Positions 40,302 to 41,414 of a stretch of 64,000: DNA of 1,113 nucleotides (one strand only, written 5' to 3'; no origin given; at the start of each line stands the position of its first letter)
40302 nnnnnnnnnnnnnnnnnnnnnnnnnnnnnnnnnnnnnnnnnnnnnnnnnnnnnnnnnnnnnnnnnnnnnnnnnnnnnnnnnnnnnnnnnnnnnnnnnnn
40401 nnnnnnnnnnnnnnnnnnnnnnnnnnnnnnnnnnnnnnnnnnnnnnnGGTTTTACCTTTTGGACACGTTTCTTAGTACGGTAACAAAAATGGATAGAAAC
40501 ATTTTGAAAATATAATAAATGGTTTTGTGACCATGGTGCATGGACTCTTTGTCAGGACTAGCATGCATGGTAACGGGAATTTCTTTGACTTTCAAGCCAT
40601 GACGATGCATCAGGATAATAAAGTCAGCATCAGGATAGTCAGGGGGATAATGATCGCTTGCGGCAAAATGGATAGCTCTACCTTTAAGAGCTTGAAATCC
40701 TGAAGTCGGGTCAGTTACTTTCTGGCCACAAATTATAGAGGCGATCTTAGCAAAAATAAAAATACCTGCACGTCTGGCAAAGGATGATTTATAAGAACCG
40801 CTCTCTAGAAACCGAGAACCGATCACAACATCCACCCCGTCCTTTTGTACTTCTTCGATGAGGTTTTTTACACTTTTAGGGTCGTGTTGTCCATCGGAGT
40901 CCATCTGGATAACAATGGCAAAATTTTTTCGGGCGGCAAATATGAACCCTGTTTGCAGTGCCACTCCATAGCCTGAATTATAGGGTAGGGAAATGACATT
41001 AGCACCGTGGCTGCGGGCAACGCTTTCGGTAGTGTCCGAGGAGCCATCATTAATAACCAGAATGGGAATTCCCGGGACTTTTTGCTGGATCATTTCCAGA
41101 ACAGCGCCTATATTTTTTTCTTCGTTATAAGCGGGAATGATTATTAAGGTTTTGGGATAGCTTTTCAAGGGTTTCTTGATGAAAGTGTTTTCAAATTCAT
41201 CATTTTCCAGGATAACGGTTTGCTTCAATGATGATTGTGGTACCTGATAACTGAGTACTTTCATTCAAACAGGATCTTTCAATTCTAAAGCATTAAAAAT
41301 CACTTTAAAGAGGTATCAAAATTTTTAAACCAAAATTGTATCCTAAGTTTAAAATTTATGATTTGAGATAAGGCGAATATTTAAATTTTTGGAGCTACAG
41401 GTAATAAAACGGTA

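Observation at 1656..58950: High pseudogene load confined to accessory genes, much of it from in-frame stops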

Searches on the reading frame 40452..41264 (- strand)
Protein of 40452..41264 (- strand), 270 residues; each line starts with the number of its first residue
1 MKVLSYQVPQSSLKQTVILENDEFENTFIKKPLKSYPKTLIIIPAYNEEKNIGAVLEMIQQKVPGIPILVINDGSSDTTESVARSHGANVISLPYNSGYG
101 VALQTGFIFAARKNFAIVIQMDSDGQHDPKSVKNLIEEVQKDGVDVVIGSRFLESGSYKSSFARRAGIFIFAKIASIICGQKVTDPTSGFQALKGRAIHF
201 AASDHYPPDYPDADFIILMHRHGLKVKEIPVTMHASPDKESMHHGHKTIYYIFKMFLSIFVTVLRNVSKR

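Call 5: find_encoding_contigs(protein=window:40452-41264:-, flank=10000, max_places=10)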
Protein window:40452-41264:- (270 aa): 10 contigs read that carry it; 10 places shown.
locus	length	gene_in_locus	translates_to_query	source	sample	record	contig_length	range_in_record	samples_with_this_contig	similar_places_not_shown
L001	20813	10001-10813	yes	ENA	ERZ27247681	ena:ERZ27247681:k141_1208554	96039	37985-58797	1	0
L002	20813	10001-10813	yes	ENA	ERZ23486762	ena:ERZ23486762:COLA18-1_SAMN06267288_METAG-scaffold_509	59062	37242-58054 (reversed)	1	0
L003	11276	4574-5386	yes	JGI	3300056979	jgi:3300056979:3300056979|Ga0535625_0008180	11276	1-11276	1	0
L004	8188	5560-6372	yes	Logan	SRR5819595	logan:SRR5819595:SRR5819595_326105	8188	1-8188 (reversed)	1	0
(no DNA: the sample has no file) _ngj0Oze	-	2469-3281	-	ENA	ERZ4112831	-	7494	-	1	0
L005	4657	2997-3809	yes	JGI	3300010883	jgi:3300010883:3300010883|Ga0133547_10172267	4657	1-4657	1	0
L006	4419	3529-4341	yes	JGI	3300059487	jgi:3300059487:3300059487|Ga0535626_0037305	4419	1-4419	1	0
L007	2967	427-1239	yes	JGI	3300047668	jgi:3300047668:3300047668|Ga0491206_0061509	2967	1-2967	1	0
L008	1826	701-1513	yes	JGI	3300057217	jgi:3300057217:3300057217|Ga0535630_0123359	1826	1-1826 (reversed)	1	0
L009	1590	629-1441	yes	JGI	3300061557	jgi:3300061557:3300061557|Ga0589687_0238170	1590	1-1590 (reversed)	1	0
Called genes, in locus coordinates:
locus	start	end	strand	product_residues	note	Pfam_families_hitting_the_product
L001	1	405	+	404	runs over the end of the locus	PF03453:MoeA_N, PF00994:MoCF_biosynth, PF03454:MoeA_C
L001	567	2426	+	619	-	PF13517:FG-GAP_3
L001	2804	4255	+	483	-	PF13372:Alginate_exp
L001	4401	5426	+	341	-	PF13623:SurA_N_2, PF13624:SurA_N_3, PF13145:Rotamase_2, PF13616:Rotamase_3, PF00639:Rotamase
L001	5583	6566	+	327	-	PF01073:3Beta_HSD, PF01370:Epimerase, PF02719:Polysacc_synt_2, PF04321:RmlD_sub_bind, PF05368:NmrA, PF13460:NAD_binding_10, PF16363:GDP_Man_Dehyd, PF07993:NAD_binding_4, +2 more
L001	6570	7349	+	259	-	PF04240:Caroten_synth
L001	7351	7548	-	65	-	-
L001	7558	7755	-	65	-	-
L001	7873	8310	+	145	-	-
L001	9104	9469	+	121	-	PF00027:cNMP_binding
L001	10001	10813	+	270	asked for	PF00535:Glycos_transf_2, PF13641:Glyco_tranf_2_3 (weak)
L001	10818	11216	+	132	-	PF10066:DUF2304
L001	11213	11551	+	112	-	-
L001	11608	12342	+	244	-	PF13439:Glyco_transf_4 (weak), PF20706:GT4-conflict, PF00534:Glycos_transf_1, PF13692:Glyco_trans_1_4, PF13524:Glyco_trans_1_2 (weak)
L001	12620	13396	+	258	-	PF02353:CMAS (weak), PF13489:Methyltransf_23, PF05175:MTS (weak), PF13847:Methyltransf_31, PF08241:Methyltransf_11, PF08242:Methyltransf_12, PF13649:Methyltransf_25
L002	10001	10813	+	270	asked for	PF00535:Glycos_transf_2, PF13641:Glyco_tranf_2_3 (weak)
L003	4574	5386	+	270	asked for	PF00535:Glycos_transf_2, PF13641:Glyco_tranf_2_3 (weak)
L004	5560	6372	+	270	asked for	PF00535:Glycos_transf_2, PF13641:Glyco_tranf_2_3 (weak)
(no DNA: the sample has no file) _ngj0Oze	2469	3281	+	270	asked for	PF00535:Glycos_transf_2, PF13641:Glyco_tranf_2_3 (weak)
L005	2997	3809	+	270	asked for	PF00535:Glycos_transf_2, PF13641:Glyco_tranf_2_3 (weak)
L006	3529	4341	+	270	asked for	PF00535:Glycos_transf_2, PF13641:Glyco_tranf_2_3 (weak)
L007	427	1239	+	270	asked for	PF00535:Glycos_transf_2, PF13641:Glyco_tranf_2_3 (weak)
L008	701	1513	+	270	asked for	PF00535:Glycos_transf_2, PF13641:Glyco_tranf_2_3 (weak)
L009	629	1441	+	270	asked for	PF00535:Glycos_transf_2, PF13641:Glyco_tranf_2_3 (weak)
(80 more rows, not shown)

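Call 34: find_homologous_proteins(query=window:40452-41261:-)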
Query window:40452-41261:- (269 aa): 7518 proteins with E <= 0.001 among 8000 candidates; the best 120 are listed.
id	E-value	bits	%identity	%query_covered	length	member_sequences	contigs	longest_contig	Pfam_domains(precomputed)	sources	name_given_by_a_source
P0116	2.7e-160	550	92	100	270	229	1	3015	PF00535.33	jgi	jgi:glycosyltransferase involved in cell wall biosynthesis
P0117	3.4e-149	513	85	100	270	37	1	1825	PF13641.13,PF00535.33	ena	-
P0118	7.7e-148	509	85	100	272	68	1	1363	PF13641.13,PF00535.33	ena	-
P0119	8.7e-148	509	85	100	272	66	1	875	PF13641.13,PF00535.33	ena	-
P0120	1.8e-145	501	83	100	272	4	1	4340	PF13641.13,PF00535.33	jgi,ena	-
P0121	4.9e-145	500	83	100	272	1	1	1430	PF13641.13,PF00535.33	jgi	-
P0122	2.4e-140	484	81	100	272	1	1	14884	PF13641.13,PF00535.33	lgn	-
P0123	8.7e-137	473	80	100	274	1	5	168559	PF13641.13,PF00535.33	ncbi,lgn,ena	-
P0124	1.4e-127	442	88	85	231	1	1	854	PF13641.13,PF00535.33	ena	-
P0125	1.9e-123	429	72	98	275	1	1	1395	PF13641.13,PF00535.33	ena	-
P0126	5.6e-123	427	72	100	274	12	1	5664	PF13641.13,PF00535.33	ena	-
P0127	4.3e-122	424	72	100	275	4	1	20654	PF00535.33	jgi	jgi:glycosyltransferase involved in cell wall biosynthesis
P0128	1.5e-121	423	70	100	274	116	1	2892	PF00535.33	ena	-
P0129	1.6e-121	423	71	99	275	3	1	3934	PF13641.13,PF00535.33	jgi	-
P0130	2.1e-121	422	70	100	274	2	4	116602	PF13641.13,PF00535.33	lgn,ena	-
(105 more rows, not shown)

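Call 35: find_encoding_contigs(protein=P0123, flank=10000, max_places=1)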
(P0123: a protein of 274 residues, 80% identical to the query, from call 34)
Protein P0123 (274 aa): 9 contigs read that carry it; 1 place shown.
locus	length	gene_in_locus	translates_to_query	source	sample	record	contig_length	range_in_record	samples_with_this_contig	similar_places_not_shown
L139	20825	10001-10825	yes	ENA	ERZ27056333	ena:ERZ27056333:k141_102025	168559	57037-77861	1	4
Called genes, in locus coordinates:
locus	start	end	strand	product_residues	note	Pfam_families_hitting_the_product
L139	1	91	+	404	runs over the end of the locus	PF03453:MoeA_N, PF00994:MoCF_biosynth, PF03454:MoeA_C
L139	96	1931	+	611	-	PF01839:FG-GAP (faint), PF13517:FG-GAP_3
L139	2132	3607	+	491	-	PF13372:Alginate_exp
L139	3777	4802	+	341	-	PF13623:SurA_N_2, PF13624:SurA_N_3, PF13145:Rotamase_2, PF13616:Rotamase_3, PF00639:Rotamase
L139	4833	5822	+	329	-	PF01073:3Beta_HSD, PF01370:Epimerase, PF02719:Polysacc_synt_2, PF04321:RmlD_sub_bind, PF05368:NmrA, PF13460:NAD_binding_10, PF16363:GDP_Man_Dehyd, PF07993:NAD_binding_4, +2 more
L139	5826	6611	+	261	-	PF04240:Caroten_synth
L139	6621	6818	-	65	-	-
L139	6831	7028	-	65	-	-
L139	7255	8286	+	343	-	PF18306:LDcluster4, PF03641:Lysine_decarbox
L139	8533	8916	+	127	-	PF00027:cNMP_binding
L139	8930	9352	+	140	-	PF00027:cNMP_binding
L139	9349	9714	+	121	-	PF00027:cNMP_binding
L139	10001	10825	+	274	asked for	PF13641:Glyco_tranf_2_3 (weak), PF00535:Glycos_transf_2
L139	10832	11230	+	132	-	PF10066:DUF2304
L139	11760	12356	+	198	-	PF00534:Glycos_transf_1, PF20706:GT4-conflict, PF13692:Glyco_trans_1_4, PF13524:Glyco_trans_1_2 (weak)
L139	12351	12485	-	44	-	-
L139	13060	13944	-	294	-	PF01073:3Beta_HSD, PF01370:Epimerase, PF02719:Polysacc_synt_2, PF04321:RmlD_sub_bind, PF05368:NmrA (weak), PF13460:NAD_binding_10, PF16363:GDP_Man_Dehyd (weak), PF07993:NAD_binding_4 (weak)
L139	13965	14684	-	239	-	PF00535:Glycos_transf_2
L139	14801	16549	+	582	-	PF13231:PMT_2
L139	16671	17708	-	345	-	PF12706:Lactamase_B_2 (faint)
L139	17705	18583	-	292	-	PF03462:PCRF, PF00472:RF-1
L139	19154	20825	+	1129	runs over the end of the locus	PF23914:TPR_CcmH_CycH (weak), PF00515:TPR_1 (faint), PF07719:TPR_2 (faint), PF13428:TPR_14 (faint), PF13432:TPR_16 (faint), PF00535:Glycos_transf_2, PF13641:Glyco_tranf_2_3, PF13632:Glyco_trans_2_3, +2 more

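Call 59: search_protein_families(library=pfam, max_evalue=0.01, proteins=[L139:7255-8283:+])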
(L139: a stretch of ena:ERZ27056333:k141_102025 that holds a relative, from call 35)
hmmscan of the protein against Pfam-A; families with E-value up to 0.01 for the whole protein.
L139:7255-8283:+ (343 aa): 4 families
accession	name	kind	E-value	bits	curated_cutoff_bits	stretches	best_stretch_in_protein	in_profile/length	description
PF03641.19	Lysine_decarbox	-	5.7e-25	88.4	27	1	120-253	1-130/131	Possible lysine decarboxylase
PF18306.6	LDcluster4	-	5.8e-11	42.7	26.3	1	77-187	2-109/151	SLOG cluster4 family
PF18185.7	STALD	-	0.00036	20.5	24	1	91-130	33-72/211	Sir2- and TIR-associating SLOG family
PF02481.21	DNA_processg_A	-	0.00042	20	29.6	1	75-130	43-96/212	DNA recombination-mediator protein A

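Call 60: search_protein_families(library=padloc, max_evalue=0.001, proteins=[L139:7255-8283:+])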
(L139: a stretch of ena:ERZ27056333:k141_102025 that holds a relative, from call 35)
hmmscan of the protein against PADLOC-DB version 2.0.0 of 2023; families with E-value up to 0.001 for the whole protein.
L139:7255-8283:+ (343 aa): 1 family
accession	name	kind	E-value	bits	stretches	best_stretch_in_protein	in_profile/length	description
PDLC03927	PsyrA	-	8.6e-06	23.1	1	76-131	131-184/398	-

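Call 61: search_protein_families(library=ncbifam, max_evalue=0.001, proteins=[L139:7255-8283:+])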
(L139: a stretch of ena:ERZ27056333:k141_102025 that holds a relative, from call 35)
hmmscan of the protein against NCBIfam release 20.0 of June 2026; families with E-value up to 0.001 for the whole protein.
L139:7255-8283:+ (343 aa): 4 families
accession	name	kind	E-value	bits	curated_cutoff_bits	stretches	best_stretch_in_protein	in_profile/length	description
TIGR00730.1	TIGR00730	subfamily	4.7e-28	98.1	96.35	1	78-254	2-175/178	TIGR00730 family Rossman fold protein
TIGR00725.1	TIGR00725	hypoth_equivalog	7e-14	51.6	106.9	1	78-189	3-109/159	TIGR00725 family protein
NF058542.1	CtkRMPhLog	equivalog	6.9e-08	32.6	300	1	94-236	18-157/177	cytokinin riboside 5'-monophosphate phosphoribohydrolase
NF038390.1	Nsidase_PpnN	equivalog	1.3e-05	24.2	450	1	42-190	109-264/450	nucleotide 5'-monophosphate nucleosidase PpnN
